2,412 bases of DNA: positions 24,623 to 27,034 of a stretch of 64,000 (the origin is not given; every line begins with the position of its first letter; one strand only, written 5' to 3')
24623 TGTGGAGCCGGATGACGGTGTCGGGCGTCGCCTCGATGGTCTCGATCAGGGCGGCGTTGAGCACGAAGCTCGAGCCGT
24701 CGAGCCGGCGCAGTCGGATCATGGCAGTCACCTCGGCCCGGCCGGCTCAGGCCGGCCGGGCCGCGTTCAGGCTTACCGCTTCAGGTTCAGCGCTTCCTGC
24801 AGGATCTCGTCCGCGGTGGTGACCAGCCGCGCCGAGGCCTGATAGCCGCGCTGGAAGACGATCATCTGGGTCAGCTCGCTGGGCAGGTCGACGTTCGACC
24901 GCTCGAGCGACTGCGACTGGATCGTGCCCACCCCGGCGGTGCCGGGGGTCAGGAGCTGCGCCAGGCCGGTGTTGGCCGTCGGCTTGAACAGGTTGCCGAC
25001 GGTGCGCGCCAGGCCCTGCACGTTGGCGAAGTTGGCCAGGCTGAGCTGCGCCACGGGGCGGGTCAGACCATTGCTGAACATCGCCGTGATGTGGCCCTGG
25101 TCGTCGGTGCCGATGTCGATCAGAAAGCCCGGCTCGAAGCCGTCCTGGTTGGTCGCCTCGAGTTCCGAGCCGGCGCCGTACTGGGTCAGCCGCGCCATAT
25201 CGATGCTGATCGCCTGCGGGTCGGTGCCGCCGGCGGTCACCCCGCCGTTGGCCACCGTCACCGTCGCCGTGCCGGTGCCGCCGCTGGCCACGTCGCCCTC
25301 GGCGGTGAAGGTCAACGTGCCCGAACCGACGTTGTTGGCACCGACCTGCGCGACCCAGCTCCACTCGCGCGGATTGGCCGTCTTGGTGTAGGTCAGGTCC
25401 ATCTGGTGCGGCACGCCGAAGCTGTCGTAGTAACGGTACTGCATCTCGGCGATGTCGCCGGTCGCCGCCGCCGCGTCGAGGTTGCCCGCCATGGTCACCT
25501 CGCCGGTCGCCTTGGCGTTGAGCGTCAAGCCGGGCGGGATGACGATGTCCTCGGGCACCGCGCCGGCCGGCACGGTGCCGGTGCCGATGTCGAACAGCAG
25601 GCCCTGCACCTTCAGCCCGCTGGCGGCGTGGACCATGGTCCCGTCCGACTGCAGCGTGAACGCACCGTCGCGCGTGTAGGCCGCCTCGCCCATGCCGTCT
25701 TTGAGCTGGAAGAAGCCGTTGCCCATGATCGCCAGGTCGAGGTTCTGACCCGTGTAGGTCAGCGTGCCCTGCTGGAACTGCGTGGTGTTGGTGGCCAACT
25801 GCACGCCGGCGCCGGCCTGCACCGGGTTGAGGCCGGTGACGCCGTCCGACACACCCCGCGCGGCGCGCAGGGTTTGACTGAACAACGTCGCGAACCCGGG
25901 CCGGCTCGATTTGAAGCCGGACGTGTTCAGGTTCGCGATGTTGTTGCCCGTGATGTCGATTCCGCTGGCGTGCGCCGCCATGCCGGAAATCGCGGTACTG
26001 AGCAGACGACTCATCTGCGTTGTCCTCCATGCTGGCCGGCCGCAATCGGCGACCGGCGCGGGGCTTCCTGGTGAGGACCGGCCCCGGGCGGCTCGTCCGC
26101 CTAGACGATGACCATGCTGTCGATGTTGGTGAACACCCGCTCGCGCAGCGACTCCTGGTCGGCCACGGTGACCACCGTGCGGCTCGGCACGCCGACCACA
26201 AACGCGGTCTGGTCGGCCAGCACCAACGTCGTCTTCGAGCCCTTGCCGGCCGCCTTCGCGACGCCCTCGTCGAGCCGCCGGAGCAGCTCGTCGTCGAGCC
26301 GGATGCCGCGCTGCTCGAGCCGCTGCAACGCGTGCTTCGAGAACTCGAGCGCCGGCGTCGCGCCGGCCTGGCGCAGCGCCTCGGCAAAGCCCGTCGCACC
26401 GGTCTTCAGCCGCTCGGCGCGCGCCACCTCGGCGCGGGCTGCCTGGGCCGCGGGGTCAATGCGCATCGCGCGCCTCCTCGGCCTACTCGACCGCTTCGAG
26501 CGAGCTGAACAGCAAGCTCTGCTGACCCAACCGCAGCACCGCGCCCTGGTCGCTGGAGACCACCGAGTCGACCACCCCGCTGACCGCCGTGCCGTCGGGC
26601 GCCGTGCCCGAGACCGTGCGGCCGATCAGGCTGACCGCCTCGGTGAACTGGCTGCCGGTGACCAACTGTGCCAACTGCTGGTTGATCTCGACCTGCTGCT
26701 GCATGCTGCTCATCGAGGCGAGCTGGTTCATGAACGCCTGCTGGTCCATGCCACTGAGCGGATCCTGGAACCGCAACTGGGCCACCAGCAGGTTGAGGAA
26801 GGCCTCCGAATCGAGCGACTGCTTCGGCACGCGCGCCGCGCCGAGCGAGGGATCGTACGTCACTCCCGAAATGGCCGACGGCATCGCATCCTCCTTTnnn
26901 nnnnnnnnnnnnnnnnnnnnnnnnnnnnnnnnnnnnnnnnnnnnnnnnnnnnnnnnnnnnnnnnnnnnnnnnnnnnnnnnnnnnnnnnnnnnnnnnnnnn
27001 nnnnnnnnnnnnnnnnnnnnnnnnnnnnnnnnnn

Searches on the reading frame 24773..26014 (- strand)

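Call 3: search_protein_families(library=pfam, proteins=[window:24773-26014:-], max_evalue=0.1)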
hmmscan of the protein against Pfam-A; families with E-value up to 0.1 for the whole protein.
window:24773-26014:- (413 aa): 4 families
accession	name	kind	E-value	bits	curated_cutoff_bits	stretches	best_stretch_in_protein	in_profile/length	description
PF07559.19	FlgE_D2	-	1.6e-16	61.5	22.7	1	189-293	22-142/142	Flagellar basal body protein FlaE D2 domain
PF06429.18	Flg_bbr_C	-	2.5e-16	59.4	23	1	366-411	1-46/46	Flagellar basal body rod FlgEFG protein C-terminal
PF22692.1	LlgE_F_G_D1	-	2.1e-14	53.8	27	1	95-174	1-63/64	Flagellar hook protein FlgE/F/G D1 domain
PF00460.25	Flg_bb_rod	-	3.9e-09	36.7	20.7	1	5-35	1-31/31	Flagella basal body rod protein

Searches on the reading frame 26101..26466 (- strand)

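Call 3: search_protein_families(library=pfam, proteins=[window:26101-26466:-], max_evalue=0.1)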
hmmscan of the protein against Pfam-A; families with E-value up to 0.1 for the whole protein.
window:26101-26466:- (121 aa): 4 families
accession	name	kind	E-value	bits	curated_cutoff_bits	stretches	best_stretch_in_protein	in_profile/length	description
PF12611.13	Flagellar_put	-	5e-11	42.6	21.1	1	97-120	1-24/24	Putative flagellar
PF14076.12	DUF4258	-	0.0079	16.9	25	1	42-59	1-18/71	Domain of unknown function (DUF4258)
PF11848.13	DUF3368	-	0.017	15.5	27.3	1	39-64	19-41/46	Domain of unknown function (DUF3368)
PF23393.2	Beta-prop_WDR90_POC16_2nd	-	0.09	12.4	60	0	60-115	113-168/291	WDR90/POC16, second beta-propeller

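Call 4: search_protein_families(library=ncbifam, proteins=[window:26101-26466:-], max_evalue=0.1)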
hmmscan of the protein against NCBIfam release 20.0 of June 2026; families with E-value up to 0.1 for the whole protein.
window:26101-26466:- (121 aa): 1 family
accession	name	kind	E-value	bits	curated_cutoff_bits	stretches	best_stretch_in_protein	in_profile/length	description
TIGR02530.1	flg_new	equivalog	3.2e-28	98.3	83.2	1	27-121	2-96/96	TIGR02530 family flagellar biosynthesis protein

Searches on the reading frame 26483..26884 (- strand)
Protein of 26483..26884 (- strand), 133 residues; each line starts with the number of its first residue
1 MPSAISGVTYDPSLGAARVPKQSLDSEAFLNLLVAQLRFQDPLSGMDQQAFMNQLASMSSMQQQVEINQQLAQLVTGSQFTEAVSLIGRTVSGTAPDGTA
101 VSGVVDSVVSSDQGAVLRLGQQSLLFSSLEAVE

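Call 3: search_protein_families(library=pfam, proteins=[window:26483-26884:-], max_evalue=0.1)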
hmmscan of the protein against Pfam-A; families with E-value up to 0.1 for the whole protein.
window:26483-26884:- (133 aa): 2 families
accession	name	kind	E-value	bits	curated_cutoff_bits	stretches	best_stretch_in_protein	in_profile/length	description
PF03963.19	FlgD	-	2e-15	57.2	27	1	20-72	22-74/75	Flagellar hook capping protein - N-terminal region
PF13861.12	FLgD_tudor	-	3e-05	24.6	26.9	1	78-123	1-51/58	FlgD Tudor-like domain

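Call 4: search_protein_families(library=ncbifam, proteins=[window:26483-26884:-], max_evalue=0.1)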
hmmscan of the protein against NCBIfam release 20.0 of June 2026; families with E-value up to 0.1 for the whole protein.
window:26483-26884:- (133 aa): 11 families
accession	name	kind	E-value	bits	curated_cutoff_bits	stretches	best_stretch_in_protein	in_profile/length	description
NF007197.1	PRK09618.1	equivalog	1.1e-23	83.8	129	1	17-120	18-122/138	flagellar hook assembly protein FlgD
NF004670.1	PRK06009.1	equivalog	8.9e-22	77.6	124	1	24-122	1-98/108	flagellar hook assembly protein FlgD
NF009453.0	PRK12813.1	equivalog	1.1e-13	51.3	264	1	23-99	29-111/223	flagellar basal body rod modification protein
NF008875.0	PRK11911.1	equivalog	1.2e-13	51.3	274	1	3-124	5-129/140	flagellar basal body rod modification protein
NF005278.0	PRK06792.1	equivalog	9.9e-12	45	257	1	24-112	51-142/190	flagellar basal body rod modification protein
NF005176.1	PRK06655.1-1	equivalog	5.8e-11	42.7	230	1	26-91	3-71/197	flagellar hook assembly protein FlgD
NF009452.0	PRK12812.1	equivalog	2.1e-10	40.3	258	1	15-81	37-104/289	flagellar basal body rod modification protein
NF009277.0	PRK12634.1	equivalog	1.1e-08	35.5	333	1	21-91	24-97/221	flagellar basal body rod modification protein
NF009276.0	PRK12633.1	equivalog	3.3e-08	33.5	383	1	22-92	25-97/234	flagellar basal body rod modification protein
NF007198.0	PRK09619.1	equivalog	8.8e-07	28.9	267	1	26-91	30-98/218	flagellar hook assembly protein FlgD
NF004496.1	PRK05842.1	equivalog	0.00022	20.6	250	1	22-70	26-74/271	flagellar hook assembly protein FlgD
